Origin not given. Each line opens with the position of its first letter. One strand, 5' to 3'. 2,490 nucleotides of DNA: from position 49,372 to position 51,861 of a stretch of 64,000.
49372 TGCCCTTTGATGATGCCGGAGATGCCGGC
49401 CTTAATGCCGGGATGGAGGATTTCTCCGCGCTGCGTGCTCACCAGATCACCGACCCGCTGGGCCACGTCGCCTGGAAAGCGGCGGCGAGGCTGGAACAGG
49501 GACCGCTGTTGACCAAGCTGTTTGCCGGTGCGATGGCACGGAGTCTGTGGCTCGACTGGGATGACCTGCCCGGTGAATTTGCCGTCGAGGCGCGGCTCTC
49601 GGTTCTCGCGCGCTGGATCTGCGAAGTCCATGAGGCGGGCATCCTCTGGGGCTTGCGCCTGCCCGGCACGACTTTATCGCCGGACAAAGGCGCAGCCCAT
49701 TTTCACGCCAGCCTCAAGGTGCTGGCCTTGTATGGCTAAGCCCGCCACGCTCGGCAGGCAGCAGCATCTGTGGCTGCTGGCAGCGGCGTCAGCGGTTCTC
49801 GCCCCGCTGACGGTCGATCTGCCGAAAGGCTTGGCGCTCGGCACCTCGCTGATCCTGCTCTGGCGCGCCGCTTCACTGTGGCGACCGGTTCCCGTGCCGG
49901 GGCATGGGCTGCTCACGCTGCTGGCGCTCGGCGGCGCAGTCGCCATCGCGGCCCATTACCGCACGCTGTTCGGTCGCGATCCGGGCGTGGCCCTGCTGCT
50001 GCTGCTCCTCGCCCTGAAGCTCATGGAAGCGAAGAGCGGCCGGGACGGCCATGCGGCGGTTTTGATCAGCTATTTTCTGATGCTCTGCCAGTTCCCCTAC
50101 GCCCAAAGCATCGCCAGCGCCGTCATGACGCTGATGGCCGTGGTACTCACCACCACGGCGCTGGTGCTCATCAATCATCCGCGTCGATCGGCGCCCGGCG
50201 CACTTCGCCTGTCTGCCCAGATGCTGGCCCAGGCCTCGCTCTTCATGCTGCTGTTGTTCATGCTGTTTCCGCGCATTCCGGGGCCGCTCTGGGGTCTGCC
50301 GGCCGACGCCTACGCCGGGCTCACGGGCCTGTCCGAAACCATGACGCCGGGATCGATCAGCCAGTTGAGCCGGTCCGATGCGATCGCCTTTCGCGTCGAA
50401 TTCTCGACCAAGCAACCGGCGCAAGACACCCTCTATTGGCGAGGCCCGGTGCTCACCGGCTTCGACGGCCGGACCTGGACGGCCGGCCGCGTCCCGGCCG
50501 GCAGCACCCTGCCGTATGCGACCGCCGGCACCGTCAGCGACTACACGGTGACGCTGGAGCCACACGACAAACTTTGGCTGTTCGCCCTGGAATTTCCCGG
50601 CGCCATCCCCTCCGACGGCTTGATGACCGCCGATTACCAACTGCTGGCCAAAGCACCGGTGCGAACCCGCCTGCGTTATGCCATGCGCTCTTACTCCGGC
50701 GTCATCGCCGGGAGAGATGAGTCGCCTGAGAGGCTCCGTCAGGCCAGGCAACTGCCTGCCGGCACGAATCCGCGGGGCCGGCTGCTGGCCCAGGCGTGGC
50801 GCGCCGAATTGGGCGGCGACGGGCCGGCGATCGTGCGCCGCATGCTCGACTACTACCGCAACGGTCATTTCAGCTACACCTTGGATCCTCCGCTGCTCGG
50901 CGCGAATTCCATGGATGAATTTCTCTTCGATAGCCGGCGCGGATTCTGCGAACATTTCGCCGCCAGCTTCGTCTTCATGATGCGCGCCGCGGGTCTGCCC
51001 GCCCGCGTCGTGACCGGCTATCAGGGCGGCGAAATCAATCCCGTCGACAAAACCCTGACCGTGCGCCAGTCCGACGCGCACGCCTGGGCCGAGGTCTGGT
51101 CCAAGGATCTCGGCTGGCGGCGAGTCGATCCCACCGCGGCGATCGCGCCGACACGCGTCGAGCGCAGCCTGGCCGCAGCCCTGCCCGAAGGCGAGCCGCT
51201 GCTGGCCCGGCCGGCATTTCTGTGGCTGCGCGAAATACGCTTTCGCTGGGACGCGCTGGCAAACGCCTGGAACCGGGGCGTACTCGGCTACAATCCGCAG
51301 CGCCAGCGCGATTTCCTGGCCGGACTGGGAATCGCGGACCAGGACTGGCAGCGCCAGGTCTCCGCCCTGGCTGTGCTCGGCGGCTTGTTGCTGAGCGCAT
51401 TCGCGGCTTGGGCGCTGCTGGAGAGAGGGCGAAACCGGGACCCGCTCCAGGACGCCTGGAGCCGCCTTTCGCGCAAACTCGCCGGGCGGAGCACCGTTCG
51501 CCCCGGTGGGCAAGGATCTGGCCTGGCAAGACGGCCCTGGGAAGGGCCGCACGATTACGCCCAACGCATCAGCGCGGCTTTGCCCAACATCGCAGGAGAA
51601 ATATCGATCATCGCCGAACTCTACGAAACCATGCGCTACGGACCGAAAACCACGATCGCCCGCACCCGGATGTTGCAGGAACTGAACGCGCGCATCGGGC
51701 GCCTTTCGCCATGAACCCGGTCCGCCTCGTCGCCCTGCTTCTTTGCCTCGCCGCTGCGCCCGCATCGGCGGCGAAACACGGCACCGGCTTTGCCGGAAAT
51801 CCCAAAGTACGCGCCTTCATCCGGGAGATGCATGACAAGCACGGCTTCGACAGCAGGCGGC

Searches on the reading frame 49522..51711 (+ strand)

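Call 50: search_protein_families(library=pfam, proteins=[window:49522-51711:+], max_evalue=0.00001)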
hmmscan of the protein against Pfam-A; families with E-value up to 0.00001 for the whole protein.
window:49522-51711:+ (730 aa): 3 families
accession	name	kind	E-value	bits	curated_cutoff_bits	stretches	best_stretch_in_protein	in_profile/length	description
PF11992.13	TgpA_N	-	6.9e-72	242.7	30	1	84-392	1-328/333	TgpA N-terminal domain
PF01841.26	Transglut_core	-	2.1e-24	86.3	23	1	440-537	20-108/108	Transglutaminase-like superfamily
PF13559.11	DUF4129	-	5.9e-10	39.5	24.8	1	667-710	13-55/69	Domain of unknown function (DUF4129)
